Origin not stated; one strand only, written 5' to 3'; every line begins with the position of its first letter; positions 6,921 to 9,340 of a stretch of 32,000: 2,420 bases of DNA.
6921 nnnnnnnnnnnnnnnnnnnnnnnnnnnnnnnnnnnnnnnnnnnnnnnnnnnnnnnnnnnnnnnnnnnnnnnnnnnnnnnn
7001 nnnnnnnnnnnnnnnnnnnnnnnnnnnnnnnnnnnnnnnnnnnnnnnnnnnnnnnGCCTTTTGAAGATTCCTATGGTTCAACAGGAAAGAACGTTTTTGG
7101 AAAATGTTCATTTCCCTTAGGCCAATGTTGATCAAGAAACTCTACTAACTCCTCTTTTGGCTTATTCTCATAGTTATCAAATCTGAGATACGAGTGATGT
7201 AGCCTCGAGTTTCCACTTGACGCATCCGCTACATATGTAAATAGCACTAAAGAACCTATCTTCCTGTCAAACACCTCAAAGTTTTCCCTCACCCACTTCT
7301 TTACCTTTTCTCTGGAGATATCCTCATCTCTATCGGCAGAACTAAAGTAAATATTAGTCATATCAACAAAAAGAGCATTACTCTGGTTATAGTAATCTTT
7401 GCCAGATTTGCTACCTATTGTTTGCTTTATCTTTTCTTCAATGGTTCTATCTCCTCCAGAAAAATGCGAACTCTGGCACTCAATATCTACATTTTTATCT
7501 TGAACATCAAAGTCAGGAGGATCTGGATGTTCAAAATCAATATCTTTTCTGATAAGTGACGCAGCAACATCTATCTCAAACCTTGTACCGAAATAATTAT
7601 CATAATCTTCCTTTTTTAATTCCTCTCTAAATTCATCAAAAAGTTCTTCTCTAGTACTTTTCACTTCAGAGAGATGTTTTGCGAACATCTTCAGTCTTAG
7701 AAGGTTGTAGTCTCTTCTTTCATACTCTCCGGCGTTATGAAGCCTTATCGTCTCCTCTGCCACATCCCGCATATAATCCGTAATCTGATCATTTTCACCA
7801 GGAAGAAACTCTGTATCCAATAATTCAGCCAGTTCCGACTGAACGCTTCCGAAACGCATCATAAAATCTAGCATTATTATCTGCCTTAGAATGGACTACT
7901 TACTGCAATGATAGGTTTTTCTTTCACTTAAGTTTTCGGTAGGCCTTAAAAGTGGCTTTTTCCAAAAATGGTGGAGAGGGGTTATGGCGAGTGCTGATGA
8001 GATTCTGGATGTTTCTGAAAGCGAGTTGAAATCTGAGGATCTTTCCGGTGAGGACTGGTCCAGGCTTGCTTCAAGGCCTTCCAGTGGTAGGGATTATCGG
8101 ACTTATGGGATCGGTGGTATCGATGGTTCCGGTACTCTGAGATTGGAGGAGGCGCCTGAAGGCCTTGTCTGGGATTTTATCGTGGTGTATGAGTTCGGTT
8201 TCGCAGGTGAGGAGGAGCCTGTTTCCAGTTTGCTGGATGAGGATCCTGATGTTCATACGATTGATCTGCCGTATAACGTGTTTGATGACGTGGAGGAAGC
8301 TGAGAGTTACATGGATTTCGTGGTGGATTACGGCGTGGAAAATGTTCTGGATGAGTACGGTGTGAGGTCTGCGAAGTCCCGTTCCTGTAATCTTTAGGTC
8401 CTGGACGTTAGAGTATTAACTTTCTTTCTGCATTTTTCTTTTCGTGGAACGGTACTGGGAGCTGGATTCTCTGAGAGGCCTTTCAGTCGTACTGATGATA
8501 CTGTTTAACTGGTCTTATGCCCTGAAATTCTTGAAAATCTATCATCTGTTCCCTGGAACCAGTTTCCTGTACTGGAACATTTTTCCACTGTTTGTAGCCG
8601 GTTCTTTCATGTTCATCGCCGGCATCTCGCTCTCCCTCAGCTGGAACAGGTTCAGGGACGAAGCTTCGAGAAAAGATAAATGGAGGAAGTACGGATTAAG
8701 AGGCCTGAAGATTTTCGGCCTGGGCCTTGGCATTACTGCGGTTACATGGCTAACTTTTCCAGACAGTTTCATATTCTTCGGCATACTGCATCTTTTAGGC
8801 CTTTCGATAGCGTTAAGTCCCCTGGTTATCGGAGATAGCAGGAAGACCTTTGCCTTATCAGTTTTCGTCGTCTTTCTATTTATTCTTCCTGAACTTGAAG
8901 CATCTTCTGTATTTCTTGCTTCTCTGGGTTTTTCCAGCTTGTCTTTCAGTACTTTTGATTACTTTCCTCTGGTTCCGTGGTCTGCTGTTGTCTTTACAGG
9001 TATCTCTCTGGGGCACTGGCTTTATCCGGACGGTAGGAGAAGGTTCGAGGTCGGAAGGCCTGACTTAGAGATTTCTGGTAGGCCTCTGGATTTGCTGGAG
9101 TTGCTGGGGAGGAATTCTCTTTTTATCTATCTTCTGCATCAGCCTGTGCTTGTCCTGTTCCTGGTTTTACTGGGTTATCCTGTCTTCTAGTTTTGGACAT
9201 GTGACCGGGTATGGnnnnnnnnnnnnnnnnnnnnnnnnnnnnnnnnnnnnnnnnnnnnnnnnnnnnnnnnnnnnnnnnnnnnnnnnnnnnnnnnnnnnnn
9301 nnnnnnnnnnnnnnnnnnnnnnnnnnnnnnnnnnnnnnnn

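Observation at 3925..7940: tRNA-Lys-flanked ~4 kb low-GC island carrying an unrecognised nuclease-centred cassette (candidate novel defence or mobile-element system)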

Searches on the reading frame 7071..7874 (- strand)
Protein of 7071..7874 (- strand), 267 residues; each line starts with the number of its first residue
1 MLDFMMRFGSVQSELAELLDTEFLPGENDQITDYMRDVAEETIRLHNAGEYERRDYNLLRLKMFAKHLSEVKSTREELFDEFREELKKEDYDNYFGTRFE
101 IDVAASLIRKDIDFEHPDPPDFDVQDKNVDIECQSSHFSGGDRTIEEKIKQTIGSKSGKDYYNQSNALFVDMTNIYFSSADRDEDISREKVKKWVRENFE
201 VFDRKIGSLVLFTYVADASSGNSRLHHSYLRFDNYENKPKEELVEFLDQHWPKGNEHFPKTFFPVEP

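Call 6: search_protein_families(library=pfam, proteins=[window:7071-7874:-], max_evalue=1)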
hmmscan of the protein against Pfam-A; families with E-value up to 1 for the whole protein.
window:7071-7874:- (267 aa): 1 family
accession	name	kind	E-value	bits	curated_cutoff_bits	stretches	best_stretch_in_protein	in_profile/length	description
PF19615.4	DUF6120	-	0.38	11.3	27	0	159-197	40-77/92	Family of unknown function (DUF6120)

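Call 7: search_protein_families(library=padloc, proteins=[window:7071-7874:-], max_evalue=1)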
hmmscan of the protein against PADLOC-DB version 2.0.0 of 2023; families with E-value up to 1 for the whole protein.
window:7071-7874:- (267 aa): 0 families

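Call 8: search_protein_families(library=phrogs, proteins=[window:7071-7874:-], max_evalue=1)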
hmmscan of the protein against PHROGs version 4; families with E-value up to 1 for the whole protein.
window:7071-7874:- (267 aa): 1 family
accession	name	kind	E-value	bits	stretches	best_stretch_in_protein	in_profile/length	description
phrog_37928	-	unknown function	0.04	15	0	179-211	74-106/126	-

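Call 16: find_homologous_proteins(query=window:7071-7874:-)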
Query window:7071-7874:- (267 aa): 16 proteins with E <= 0.001 among 598 candidates.
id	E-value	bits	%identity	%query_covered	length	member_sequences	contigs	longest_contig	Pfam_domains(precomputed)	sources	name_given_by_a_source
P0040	3.6e-172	589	100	98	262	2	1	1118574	-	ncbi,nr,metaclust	ncbi:hypothetical protein AQV86_05440 [Nanohaloarchaea archaeon SG9]|nr:hypothetical protein AQV86_0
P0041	2.8e-146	504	83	99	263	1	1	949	-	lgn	-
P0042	4.5e-108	379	61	100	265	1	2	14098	-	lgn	-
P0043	7.6e-101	355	58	100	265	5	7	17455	-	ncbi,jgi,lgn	ncbi:MAG: hypothetical protein ACI83Q_000782 [Colwellia polaris]|jgi:hypothetical protein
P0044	1.1e-92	328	60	88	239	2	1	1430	-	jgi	-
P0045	5.1e-92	326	55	100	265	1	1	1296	-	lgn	-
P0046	8.2e-85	302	50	100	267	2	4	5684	-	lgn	-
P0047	3.4e-79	284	48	100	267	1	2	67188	-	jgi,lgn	-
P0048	4.0e-64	235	47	93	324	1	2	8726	-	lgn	-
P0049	1.8e-61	226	44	95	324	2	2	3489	-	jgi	-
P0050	1.2e-60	223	43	95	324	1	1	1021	-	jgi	jgi:hypothetical protein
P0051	1.3e-60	223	43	99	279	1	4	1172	-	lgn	-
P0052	3.5e-60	222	42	99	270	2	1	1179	-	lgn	-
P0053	3.3e-55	205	47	77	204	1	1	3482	-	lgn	-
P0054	3.6e-52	195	44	77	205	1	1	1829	-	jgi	jgi:hypothetical protein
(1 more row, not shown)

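Call 44: find_encoding_contigs(protein=P0043, flank=8000, max_places=3)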
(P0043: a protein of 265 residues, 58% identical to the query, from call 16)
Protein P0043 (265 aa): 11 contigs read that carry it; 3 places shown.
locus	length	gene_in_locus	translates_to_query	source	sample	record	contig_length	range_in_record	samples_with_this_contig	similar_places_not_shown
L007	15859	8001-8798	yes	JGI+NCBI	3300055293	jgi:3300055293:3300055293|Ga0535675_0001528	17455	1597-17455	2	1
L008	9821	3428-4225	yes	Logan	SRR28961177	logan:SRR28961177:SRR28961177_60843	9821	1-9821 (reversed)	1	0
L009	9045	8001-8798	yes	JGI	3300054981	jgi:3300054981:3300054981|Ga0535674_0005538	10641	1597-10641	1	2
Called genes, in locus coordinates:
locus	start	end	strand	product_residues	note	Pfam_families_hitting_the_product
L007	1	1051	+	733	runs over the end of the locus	PF02359:CDC48_N, PF02933:CDC48_2, PF05496:RuvB_N (weak), PF00004:AAA, PF13191:AAA_16 (weak), PF17862:AAA_lid_3, PF00004:AAA, PF17862:AAA_lid_3, +23 more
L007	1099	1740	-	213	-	-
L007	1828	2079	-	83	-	PF00462:Glutaredoxin, PF13417:GST_N_3, PF13409:GST_N_2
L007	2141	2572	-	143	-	PF00293:NUDIX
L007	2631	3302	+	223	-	PF03193:RsgA_GTPase (faint), PF00071:Ras (faint), PF01926:MMR_HSR1, PF02421:FeoB_N (faint), PF00009:GTP_EFTU (weak)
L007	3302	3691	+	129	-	PF09846:OapB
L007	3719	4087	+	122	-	PF09845:OapC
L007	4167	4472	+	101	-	-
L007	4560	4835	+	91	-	PF20068:Amphi-Trp (weak)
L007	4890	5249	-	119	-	-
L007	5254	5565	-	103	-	-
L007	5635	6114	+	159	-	-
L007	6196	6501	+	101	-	-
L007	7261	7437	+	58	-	-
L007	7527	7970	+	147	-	-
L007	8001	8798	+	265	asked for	-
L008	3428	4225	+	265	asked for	-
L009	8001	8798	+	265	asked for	-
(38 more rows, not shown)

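Call 70: search_protein_families(library=ncbifam, proteins=[window:7071-7874:-], max_evalue=1)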
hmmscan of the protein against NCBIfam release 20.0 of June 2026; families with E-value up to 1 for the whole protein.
window:7071-7874:- (267 aa): 1 family
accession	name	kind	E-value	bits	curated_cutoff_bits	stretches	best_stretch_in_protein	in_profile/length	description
NF033407.1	SnoaL_meth_ester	subfamily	0.011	15.4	200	1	167-216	49-98/144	SnoaL/DnrD family polyketide biosynthesis methyl ester cyclase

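Call 95: search_solved_structures(query=A4, max_evalue=10)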
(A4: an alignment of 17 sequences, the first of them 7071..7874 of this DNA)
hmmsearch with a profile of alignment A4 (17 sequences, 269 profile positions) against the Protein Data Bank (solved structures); distinct sequences matched with E-value up to 10: 0.

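Call 96: search_protein_families(library=pfam, alignment_id=A4, max_evalue=0.1)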
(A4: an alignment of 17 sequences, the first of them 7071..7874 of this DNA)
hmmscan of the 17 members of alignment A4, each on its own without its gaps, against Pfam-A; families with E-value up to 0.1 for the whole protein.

A. member 1, window:7071-7874:- (267 aa): 0 families

B. families by the number of members that match (of 17 scanned): 8 families
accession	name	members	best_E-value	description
PF03836.20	RasGAP_C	2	0.0059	RasGAP C-terminus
PF04539.22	Sigma70_r3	1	0.0014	Sigma-70 region 3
PF16619.10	SUIM_assoc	1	0.031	Unstructured region C-term to UIM in Ataxin3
PF11711.13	Tim54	1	0.039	Inner membrane protein import complex subunit Tim54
PF01381.28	HTH_3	1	0.046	Helix-turn-helix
PF14394.12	DUF4423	1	0.057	Domain of unknown function (DUF4423)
PF13560.12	HTH_31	1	0.078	Helix-turn-helix domain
PF12242.14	Eno-Rase_NADH_b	1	0.098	NAD(P)H binding domain of trans-2-enoyl-CoA reductase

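Call 99: search_dna_similar(query=window:7071-7874:-, collection=phages, mode=protein, max_evalue=0.01)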
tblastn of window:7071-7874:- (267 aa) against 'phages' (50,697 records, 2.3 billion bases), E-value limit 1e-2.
No match.

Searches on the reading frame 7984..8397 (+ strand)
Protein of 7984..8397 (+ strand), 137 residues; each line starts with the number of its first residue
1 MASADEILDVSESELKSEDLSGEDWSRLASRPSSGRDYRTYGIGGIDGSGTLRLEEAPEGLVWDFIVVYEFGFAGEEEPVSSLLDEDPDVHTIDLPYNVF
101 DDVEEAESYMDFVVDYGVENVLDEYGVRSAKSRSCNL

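Call 6: search_protein_families(library=pfam, proteins=[window:7984-8397:+], max_evalue=1)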
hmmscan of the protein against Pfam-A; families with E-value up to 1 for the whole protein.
window:7984-8397:+ (137 aa): 0 families

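Call 7: search_protein_families(library=padloc, proteins=[window:7984-8397:+], max_evalue=1)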
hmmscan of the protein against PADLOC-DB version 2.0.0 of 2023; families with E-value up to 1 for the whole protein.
window:7984-8397:+ (137 aa): 0 families

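Call 8: search_protein_families(library=phrogs, proteins=[window:7984-8397:+], max_evalue=1)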
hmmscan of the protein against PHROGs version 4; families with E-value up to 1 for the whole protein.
window:7984-8397:+ (137 aa): 1 family
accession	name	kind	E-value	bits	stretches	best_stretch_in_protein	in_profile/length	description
phrog_25463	-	unknown function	0.14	12.8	1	91-128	112-149/207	-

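Call 70: search_protein_families(library=ncbifam, proteins=[window:7984-8397:+], max_evalue=1)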
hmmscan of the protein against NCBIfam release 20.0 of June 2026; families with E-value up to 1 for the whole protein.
window:7984-8397:+ (137 aa): 0 families

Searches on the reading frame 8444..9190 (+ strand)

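Call 6: search_protein_families(library=pfam, proteins=[window:8444-9190:+], max_evalue=1)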
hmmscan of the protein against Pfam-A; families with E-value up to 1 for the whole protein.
window:8444-9190:+ (248 aa): 2 families
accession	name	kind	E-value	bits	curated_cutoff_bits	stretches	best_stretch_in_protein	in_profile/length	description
PF07786.18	HGSNAT_cat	-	9.4e-58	195.8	22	1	3-234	1-222/222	Heparan-alpha-glucosaminide N-acetyltransferase, catalytic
PF01757.29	Acyl_transf_3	-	6.4e-08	32.5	31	1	139-243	218-297/326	Acyltransferase domain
